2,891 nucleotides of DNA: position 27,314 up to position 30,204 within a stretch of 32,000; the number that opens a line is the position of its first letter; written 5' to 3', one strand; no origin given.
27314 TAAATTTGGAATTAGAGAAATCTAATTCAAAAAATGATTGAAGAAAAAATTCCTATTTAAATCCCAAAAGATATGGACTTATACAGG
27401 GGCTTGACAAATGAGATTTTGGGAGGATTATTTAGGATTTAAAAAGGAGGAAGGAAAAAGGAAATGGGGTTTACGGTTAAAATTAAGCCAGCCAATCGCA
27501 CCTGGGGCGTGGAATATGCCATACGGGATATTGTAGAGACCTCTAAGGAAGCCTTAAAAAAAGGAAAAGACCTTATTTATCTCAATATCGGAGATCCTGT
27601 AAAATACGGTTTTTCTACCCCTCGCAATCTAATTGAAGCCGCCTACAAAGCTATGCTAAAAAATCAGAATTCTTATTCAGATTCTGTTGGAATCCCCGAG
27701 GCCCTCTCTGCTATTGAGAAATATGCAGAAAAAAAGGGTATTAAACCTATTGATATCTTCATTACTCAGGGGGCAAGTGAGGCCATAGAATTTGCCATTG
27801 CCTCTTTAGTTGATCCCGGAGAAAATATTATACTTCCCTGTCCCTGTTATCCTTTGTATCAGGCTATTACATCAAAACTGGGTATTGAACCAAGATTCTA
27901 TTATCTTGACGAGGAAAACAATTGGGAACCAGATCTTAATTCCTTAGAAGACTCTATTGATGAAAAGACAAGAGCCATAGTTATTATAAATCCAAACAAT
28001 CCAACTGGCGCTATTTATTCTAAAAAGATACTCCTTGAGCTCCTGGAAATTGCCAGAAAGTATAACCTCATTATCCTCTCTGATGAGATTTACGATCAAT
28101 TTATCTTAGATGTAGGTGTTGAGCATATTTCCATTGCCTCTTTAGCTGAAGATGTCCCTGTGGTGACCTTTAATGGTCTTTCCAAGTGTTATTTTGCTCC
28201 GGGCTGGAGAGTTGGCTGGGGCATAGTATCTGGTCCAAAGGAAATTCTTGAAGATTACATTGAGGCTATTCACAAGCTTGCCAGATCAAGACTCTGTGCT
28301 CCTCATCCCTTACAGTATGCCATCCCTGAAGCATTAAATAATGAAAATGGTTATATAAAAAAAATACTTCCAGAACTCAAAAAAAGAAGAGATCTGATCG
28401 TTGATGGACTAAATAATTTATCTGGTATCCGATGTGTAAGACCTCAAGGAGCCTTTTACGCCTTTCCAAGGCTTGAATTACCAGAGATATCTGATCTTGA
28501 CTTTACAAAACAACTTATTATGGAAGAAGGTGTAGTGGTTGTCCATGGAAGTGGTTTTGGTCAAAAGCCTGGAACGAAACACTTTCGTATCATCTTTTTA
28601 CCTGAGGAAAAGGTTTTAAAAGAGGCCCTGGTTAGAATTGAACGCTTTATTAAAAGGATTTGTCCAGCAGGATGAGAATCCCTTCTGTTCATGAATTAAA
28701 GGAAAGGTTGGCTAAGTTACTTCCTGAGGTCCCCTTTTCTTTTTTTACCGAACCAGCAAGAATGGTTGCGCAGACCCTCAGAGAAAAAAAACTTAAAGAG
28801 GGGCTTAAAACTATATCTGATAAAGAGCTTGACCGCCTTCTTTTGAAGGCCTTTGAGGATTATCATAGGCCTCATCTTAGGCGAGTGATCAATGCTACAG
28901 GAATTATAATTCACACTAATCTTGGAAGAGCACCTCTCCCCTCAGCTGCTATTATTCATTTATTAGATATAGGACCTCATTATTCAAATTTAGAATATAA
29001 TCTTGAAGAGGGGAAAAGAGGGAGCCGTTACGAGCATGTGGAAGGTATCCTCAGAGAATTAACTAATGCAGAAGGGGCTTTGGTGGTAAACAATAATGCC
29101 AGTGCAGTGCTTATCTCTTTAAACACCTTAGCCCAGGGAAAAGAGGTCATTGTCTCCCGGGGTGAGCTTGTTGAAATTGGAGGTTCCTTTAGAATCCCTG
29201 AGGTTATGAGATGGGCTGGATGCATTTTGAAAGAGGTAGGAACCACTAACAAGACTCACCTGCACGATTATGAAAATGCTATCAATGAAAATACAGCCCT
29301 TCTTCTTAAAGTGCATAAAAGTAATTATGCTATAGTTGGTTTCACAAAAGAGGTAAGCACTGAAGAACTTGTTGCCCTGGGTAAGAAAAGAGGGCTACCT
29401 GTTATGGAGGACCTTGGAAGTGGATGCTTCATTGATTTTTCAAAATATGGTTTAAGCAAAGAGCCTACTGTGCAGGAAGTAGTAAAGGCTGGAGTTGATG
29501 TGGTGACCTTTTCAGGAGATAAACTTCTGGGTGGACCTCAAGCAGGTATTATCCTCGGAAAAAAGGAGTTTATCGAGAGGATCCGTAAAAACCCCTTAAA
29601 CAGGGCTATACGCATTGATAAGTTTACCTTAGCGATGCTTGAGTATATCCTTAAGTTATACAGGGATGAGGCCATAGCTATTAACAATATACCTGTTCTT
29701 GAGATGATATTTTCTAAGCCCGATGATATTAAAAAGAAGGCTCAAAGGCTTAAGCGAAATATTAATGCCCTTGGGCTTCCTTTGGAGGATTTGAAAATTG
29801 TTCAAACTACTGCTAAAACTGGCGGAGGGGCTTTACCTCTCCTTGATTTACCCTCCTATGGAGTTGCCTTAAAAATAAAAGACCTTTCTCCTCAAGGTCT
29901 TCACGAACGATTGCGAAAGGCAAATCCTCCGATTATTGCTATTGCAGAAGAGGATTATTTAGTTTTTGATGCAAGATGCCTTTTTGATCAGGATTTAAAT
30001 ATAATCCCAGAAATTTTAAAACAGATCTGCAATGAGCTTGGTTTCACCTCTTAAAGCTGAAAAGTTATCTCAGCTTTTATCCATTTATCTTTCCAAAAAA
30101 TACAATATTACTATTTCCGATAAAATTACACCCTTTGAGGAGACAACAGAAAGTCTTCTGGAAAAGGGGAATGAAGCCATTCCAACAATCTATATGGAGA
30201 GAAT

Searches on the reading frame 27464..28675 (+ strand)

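Call 6: search_protein_families(library=pfam, proteins=[window:27464-28675:+])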
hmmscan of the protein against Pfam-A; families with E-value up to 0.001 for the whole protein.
window:27464-28675:+ (403 aa): 2 families
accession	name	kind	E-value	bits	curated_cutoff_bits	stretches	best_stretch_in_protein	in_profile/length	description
PF00155.27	Aminotran_1_2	-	2.7e-62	211.5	19.7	1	36-392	2-361/361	Aminotransferase class I and II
PF00266.25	Aminotran_5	-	0.00014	21.4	21.5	1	97-207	63-175/371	Aminotransferase class-V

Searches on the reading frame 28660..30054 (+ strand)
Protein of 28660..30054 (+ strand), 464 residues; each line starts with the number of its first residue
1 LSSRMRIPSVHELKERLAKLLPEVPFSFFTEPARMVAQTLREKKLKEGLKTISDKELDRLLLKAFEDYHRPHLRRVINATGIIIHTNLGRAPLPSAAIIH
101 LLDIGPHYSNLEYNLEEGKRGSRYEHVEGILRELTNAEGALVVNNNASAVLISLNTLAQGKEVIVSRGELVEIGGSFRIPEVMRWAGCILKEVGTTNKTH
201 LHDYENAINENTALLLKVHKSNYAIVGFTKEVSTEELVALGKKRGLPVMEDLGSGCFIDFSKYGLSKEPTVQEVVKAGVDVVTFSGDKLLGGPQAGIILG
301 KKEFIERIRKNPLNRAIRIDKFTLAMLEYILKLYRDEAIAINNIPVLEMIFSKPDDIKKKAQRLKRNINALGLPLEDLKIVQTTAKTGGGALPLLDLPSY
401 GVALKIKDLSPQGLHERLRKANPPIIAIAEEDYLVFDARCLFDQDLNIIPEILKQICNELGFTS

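Call 6: search_protein_families(library=pfam, proteins=[window:28660-30054:+])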
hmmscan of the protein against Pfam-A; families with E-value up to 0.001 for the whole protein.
window:28660-30054:+ (464 aa): 4 families
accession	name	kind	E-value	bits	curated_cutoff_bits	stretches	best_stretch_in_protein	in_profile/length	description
PF03841.19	SelA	-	1e-158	528.7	22.8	1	76-441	1-366/367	L-seryl-tRNA selenium transferase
PF00266.25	Aminotran_5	-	0.00026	20.5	21.5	1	149-310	76-223/371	Aminotransferase class-V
PF01053.26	Cys_Met_Meta_PP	-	0.00032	19.8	27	1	125-297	55-210/381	Cys/Met metabolism PLP-dependent enzyme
PF01212.27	Beta_elim_lyase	-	0.00041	20.2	27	1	124-320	34-231/288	Beta-eliminating lyase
